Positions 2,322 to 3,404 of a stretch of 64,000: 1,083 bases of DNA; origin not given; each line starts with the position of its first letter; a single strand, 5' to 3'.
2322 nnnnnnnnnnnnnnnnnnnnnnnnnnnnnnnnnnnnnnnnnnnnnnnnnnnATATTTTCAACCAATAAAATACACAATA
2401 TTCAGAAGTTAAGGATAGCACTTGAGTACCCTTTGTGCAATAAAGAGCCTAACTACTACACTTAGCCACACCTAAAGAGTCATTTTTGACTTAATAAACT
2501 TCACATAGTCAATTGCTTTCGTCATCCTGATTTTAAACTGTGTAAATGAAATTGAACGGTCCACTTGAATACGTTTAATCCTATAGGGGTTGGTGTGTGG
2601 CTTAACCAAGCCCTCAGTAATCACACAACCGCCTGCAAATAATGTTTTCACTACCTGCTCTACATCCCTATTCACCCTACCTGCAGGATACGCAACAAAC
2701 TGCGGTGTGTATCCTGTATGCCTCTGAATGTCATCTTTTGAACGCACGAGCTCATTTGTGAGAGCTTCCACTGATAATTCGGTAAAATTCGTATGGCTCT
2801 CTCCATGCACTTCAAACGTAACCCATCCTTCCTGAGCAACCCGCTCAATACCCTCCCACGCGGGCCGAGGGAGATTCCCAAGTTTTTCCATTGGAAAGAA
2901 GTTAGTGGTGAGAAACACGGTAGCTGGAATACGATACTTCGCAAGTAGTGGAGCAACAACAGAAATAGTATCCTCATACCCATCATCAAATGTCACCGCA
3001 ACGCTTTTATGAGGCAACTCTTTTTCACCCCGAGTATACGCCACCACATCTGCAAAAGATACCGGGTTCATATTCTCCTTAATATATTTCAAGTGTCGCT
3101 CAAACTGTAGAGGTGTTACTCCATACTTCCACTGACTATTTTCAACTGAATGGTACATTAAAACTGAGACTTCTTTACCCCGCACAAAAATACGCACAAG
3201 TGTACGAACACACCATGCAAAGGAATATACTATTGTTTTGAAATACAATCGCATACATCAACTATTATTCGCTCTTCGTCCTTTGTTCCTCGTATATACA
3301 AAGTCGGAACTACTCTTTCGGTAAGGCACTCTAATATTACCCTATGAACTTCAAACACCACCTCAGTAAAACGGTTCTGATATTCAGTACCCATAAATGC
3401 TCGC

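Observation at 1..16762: Candidate phosphono-glycan cell-surface decoration system (the main candidate for a new system in this window)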

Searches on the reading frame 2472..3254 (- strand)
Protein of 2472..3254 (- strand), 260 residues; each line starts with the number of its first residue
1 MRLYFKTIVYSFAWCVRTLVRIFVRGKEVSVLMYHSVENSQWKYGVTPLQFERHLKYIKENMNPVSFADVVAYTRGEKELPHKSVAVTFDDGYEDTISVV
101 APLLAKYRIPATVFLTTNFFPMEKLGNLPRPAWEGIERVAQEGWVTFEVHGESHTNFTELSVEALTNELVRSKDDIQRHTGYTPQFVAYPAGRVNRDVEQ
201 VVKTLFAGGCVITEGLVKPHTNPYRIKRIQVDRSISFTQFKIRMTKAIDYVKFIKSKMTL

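Call 7: search_protein_families(library=pfam, proteins=[window:2472-3254:-], max_evalue=0.01)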
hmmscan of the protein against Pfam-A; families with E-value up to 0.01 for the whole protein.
window:2472-3254:- (260 aa): 1 family
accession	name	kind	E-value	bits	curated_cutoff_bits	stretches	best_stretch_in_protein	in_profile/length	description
PF01522.26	Polysacc_deac_1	-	1.4e-26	93.3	23.1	1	78-204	2-118/124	Polysaccharide deacetylase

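Call 38: search_protein_families(library=ncbifam, proteins=[window:2472-3254:-], max_evalue=0.01)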
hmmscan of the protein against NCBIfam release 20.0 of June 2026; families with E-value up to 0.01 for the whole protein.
window:2472-3254:- (260 aa): 11 families
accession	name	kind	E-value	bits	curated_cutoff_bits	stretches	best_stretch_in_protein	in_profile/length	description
TIGR03938.2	deacetyl_PgaB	equivalog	2.4e-25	88.9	321.9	2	28-121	2-102/621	poly-beta-1,6-N-acetyl-D-glucosamine N-deacetylase PgaB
TIGR03933.1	PIA_icaB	equivalog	6.4e-19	68.4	248.35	1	39-233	28-231/245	intercellular adhesin biosynthesis polysaccharide N-deacetylase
NF011177.0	PRK14582.1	equivalog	1.4e-11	43.4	923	1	30-112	50-136/671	poly-beta-1,6-N-acetyl-D-glucosamine N-deacetylase PgaB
TIGR02764.1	spore_ybaN_pdaB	equivalog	2.5e-10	40.5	237.4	1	82-204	5-118/191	polysaccharide deacetylase family sporulation protein PdaB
NF045821.1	PgAcgDacpgdA1_Bac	equivalog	3.4e-10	39.2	400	1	48-197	54-193/282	peptidoglycan-N-acetylglucosamine deacetylase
NF011176.0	PRK14581.1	equivalog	5.3e-08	31.5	1091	1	30-112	50-136/673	poly-beta-1,6-N-acetyl-D-glucosamine N-deacetylase PgaB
TIGR02884.1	spore_pdaA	equivalog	7.1e-07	29.2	298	1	82-201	36-147/224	delta-lactam-biosynthetic de-N-acetylase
NF045820.1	PgAcgDacpgdA_Strep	equivalog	1.5e-05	24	800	1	72-200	257-376/463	peptidoglycan-N-acetylglucosamine deacetylase PgdA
TIGR02873.1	spore_ylxY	hypoth_equivalog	0.00025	20.4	391.5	1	76-202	80-195/268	probable sporulation protein, polysaccharide deacetylase family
TIGR04243.1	nodulat_NodB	equivalog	0.0003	20.3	240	1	83-203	2-114/197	chitooligosaccharide deacetylase NodB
NF050820.1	PolSacchBiosHfsH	equivalog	0.0033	17.1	400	1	80-221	31-170/249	oligosaccharide deacetylase HfsH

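Call 67: search_protein_families(library=padloc, proteins=[window:2472-3254:-], max_evalue=0.001)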
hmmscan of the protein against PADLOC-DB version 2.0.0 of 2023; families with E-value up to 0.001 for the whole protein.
window:2472-3254:- (260 aa): 0 families
